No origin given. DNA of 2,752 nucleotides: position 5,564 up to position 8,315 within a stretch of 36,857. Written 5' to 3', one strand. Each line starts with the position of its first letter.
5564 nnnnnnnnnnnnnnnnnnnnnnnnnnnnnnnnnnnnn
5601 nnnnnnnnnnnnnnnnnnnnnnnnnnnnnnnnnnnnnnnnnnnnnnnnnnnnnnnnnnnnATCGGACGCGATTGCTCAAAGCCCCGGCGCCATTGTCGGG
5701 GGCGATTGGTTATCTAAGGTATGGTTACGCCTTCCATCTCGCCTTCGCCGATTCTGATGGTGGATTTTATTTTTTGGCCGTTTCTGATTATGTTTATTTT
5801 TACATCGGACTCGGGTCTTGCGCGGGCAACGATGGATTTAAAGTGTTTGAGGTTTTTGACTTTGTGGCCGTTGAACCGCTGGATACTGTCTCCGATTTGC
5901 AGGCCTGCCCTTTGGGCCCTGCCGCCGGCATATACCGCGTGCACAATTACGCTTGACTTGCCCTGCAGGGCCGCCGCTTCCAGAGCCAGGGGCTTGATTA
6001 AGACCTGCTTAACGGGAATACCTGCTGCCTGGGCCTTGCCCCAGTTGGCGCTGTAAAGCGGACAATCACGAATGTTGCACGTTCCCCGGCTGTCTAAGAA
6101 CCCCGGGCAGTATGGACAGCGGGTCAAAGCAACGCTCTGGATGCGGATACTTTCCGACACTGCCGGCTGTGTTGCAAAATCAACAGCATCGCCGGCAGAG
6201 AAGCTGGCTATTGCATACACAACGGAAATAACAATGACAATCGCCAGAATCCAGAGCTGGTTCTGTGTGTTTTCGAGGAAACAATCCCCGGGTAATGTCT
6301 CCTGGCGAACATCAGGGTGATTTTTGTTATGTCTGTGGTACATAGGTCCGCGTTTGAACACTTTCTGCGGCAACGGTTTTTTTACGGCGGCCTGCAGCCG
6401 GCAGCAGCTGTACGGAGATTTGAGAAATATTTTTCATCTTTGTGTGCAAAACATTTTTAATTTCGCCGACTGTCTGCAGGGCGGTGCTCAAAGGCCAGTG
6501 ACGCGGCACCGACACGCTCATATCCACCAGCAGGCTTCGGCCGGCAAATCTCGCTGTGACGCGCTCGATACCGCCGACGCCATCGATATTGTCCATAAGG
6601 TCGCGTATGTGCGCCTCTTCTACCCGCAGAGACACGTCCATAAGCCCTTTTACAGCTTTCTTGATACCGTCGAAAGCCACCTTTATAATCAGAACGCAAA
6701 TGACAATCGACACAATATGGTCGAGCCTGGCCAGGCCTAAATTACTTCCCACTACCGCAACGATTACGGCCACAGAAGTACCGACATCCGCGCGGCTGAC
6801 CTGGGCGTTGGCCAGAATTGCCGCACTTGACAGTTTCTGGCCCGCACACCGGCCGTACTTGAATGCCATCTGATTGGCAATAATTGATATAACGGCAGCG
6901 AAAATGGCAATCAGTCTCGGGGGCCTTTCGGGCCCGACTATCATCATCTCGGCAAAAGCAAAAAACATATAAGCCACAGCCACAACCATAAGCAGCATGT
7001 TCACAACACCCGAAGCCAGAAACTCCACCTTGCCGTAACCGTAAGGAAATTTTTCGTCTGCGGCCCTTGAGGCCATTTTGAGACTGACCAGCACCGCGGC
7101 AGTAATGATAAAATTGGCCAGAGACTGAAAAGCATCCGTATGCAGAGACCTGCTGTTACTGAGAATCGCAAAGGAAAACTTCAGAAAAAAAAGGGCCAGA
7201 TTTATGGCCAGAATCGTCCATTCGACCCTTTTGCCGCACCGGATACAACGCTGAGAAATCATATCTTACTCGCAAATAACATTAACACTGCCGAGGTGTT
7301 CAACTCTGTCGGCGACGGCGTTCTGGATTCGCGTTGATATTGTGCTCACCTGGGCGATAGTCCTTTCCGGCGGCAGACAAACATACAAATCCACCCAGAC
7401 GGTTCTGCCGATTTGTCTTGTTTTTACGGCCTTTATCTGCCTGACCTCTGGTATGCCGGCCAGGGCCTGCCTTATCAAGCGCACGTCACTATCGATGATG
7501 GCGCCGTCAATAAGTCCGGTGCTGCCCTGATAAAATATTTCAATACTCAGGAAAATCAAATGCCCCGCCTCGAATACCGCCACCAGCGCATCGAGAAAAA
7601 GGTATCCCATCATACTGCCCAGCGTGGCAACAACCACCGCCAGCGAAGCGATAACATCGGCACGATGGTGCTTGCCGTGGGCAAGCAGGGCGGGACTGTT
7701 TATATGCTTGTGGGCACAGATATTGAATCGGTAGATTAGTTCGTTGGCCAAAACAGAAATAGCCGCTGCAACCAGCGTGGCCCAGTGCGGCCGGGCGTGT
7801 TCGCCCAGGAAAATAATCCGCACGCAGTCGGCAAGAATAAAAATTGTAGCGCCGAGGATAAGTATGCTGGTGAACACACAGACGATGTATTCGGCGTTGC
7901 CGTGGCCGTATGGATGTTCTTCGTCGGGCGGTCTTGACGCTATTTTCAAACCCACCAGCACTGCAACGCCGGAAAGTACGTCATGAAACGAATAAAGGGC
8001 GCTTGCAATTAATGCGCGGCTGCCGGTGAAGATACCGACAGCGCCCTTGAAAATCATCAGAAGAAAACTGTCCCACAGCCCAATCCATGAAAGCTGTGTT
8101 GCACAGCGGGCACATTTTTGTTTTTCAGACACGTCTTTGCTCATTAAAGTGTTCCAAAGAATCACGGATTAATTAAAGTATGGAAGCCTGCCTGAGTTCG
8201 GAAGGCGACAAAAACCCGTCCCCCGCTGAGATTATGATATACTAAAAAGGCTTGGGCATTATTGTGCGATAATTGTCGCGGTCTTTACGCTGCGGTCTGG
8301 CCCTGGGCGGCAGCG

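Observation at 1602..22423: Compact, divergent magnetosome gene cluster encoded as one co-directional block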

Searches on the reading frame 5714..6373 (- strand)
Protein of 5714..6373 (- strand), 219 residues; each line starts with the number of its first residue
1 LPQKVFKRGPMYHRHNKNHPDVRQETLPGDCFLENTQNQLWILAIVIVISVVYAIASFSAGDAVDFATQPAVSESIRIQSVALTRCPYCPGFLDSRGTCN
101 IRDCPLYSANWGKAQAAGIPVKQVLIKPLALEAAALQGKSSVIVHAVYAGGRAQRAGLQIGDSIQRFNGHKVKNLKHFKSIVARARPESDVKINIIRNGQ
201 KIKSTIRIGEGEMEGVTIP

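Call 6: search_protein_families(library=pfam, proteins=[window:5714-6373:-], max_evalue=0.01)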
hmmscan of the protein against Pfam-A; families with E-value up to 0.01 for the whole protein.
window:5714-6373:- (219 aa): 3 families
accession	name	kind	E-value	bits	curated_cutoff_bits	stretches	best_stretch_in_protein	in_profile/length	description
PF13180.12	PDZ_2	-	3.5e-11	43.6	27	1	139-206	11-78/80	PDZ domain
PF17820.7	PDZ_6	-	7e-07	29.3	27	1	144-196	2-53/54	PDZ domain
PF00595.29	PDZ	-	2.4e-06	28.3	23.2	1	139-195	24-80/81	PDZ domain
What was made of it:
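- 5714..6373 (-): 219-aa protein with a TM, a four-Cys knuckle and a PDZ domain. It sits where mamP sits in Nitrospirota but has no magnetochrome. PDZ_2 scores 44 bits (call 6).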

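Call 8: search_protein_families(library=ncbifam, proteins=[window:5714-6373:-], max_evalue=0.01)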
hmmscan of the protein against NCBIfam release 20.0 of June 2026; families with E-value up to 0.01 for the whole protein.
window:5714-6373:- (219 aa): 16 families
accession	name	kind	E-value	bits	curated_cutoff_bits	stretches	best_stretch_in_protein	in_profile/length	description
TIGR02037.1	degP_htrA_DO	subfamily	6.9e-14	51.6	416.2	1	115-213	234-332/434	Do family serine endopeptidase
NF041521.1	HhoA_HhoB_HtrA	equivalog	1.2e-08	34.6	450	1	135-209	258-332/335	HhoA/HhoB/HtrA family serine endopeptidase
TIGR00054.1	TIGR00054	equivalog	2e-08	33.5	147.55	1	139-206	201-267/421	RIP metalloprotease RseP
TIGR02038.1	protease_degS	equivalog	3.5e-08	33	422.95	1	124-210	262-348/351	outer membrane-stress sensor serine endopeptidase DegS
NF047968.1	SerProtHtrA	equivalog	7e-08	32.2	470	1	134-206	283-355/357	serine protease HtrA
NF008147.1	PRK10898.1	equivalog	8.3e-08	31.7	408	1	126-210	265-349/352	outer membrane-stress sensor serine endopeptidase DegS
TIGR02860.1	spore_IV_B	equivalog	3.7e-07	29.5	305.25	1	153-207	126-179/402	SpoIVB peptidase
NF008046.0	PRK10779.1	equivalog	1.1e-06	28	477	1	139-206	221-287/450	sigma E protease regulator RseP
NF041199.1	trx7_PDZ_seleno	equivalog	1.5e-06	27.4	300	1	140-208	203-272/390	Trx7/PDZ domain-containing (seleno)protein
NF007526.1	PRK10139.1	equivalog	6.9e-06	25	756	1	136-208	287-359/456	serine endoprotease DegQ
NF040965.1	MamP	equivalog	9.4e-06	25.4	300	1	153-203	147-197/290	magnetosome magnetite formation protein MamP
NF040960.1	MamE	equivalog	6.1e-05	21.8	800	1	135-210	463-537/659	magnetosome formation protease MamE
NF041515.1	GspC_delta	equivalog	0.00027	20.8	150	1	154-208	256-310/311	type II secretion system protein GspC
TIGR00225.1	prc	subfamily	0.0003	19.9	218.6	1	139-208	61-131/335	C-terminal processing peptidase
NF008189.1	PRK10942.1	equivalog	0.00034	19.2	720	1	138-207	311-380/477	serine endoprotease DegP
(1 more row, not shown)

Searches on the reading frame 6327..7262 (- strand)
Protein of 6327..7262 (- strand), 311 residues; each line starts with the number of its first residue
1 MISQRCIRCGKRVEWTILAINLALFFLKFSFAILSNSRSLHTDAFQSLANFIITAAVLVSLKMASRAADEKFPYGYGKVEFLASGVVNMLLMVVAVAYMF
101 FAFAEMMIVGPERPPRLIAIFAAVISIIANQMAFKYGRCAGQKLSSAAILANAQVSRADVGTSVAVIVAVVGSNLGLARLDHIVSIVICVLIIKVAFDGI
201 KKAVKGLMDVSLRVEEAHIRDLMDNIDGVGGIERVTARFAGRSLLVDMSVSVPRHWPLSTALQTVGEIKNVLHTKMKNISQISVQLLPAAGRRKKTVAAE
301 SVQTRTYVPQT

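Call 6: search_protein_families(library=pfam, proteins=[window:6327-7262:-], max_evalue=0.01)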
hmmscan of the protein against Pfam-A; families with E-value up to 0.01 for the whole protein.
window:6327-7262:- (311 aa): 2 families
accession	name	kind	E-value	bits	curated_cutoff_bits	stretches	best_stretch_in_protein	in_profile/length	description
PF01545.26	Cation_efflux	-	8.5e-38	130.6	26.6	1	16-208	3-198/198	Cation efflux family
PF16916.11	ZT_dimer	-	3.4e-08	33.8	26.7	1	215-288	5-77/78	Dimerisation domain of Zinc Transporter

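Call 8: search_protein_families(library=ncbifam, proteins=[window:6327-7262:-], max_evalue=0.01)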
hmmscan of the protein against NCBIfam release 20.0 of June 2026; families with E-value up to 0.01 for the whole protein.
window:6327-7262:- (311 aa): 10 families
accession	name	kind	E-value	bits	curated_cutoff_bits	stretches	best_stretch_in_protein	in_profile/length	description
NF033615.1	CDF_MamM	equivalog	8.4e-57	192.6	350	1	4-287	2-287/290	magnetosome biogenesis CDF transporter MamM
NF033616.1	CDF_MamB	equivalog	9.1e-57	192.7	350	1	6-288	1-283/284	magnetosome biogenesis CDF transporter MamB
TIGR01297.1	CDF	superfamily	1.2e-50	172.4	82.35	1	11-288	2-282/285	cation diffusion facilitator family transporter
NF040994.1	MamV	equivalog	2.6e-36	125.3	500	1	2-299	2-298/319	CDF transporter MamV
NF052621.1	MngEfTpMntE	equivalog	6.4e-29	101.3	500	1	14-287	6-280/293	manganese efflux transporter MntE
NF050169.1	CatEfflxFieF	equivalog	1.1e-22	80.6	420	1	20-278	14-272/282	cation efflux pump FieF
NF007064.0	PRK09509.1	equivalog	3.4e-20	72.2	447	1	11-277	10-276/300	CDF family cation-efflux transporter FieF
NF052602.1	Zn_efflux_Cdf31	equivalog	5.1e-18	65.5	460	1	11-288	7-289/299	CDF family zinc efflux transporter Cdf31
NF002923.0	PRK03557.1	equivalog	2.1e-11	43.7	408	1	26-253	33-260/313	CDF family zinc transporter ZitB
NF033827.1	CDF_efflux_DmeF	equivalog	0.00019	20.9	250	1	158-224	187-255/309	CDF family Co(II)/Ni(II) efflux transporter DmeF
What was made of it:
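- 6327..7262 (-): third MamB/M-type CDF (311 aa). MamM and MamB both score 193 bits, against 81 for FieF (call 8).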

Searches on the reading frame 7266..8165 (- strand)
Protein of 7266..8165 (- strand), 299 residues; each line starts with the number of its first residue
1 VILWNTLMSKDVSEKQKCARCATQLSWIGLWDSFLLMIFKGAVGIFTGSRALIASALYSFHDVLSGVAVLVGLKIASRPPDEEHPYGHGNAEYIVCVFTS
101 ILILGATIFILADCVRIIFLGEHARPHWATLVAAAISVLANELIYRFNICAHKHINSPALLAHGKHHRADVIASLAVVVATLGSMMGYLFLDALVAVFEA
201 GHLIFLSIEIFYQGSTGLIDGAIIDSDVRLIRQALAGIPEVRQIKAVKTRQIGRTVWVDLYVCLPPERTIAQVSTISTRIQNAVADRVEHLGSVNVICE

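Call 5: search_protein_families(library=pfam, proteins=[window:7266-8165:-], max_evalue=0.01)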
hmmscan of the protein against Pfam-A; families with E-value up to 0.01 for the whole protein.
window:7266-8165:- (299 aa): 2 families
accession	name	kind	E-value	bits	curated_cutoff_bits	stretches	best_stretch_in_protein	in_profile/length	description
PF01545.26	Cation_efflux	-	1.8e-43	149.1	26.6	1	27-217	2-196/198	Cation efflux family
PF16916.11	ZT_dimer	-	4.6e-09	36.6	26.7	1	226-296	4-73/78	Dimerisation domain of Zinc Transporter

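Call 7: search_protein_families(library=ncbifam, proteins=[window:7266-8165:-], max_evalue=0.01)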
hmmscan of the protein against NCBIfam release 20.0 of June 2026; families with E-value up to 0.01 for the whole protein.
window:7266-8165:- (299 aa): 9 families
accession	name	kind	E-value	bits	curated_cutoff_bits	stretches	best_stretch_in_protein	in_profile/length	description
NF033615.1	CDF_MamM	equivalog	6.5e-79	265.1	350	1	16-297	2-285/290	magnetosome biogenesis CDF transporter MamM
NF033616.1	CDF_MamB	equivalog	8.8e-59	199.3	350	1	18-297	1-280/284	magnetosome biogenesis CDF transporter MamB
TIGR01297.1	CDF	superfamily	4.6e-48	163.9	82.35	1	27-295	6-277/285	cation diffusion facilitator family transporter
NF040994.1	MamV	equivalog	6.3e-37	127.3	500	1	15-295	3-282/319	CDF transporter MamV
NF052621.1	MngEfTpMntE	equivalog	2.7e-36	125.5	500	1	24-290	4-272/293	manganese efflux transporter MntE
NF050169.1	CatEfflxFieF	equivalog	7.2e-35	120.6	420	1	33-290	15-272/282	cation efflux pump FieF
NF007064.0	PRK09509.1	equivalog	3.7e-27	95.1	447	1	17-288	4-275/300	CDF family cation-efflux transporter FieF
NF052602.1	Zn_efflux_Cdf31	equivalog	1.3e-18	67.5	460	1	27-287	11-277/299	CDF family zinc efflux transporter Cdf31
NF002923.0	PRK03557.1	equivalog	6.1e-12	45.4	408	1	35-277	30-273/313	CDF family zinc transporter ZitB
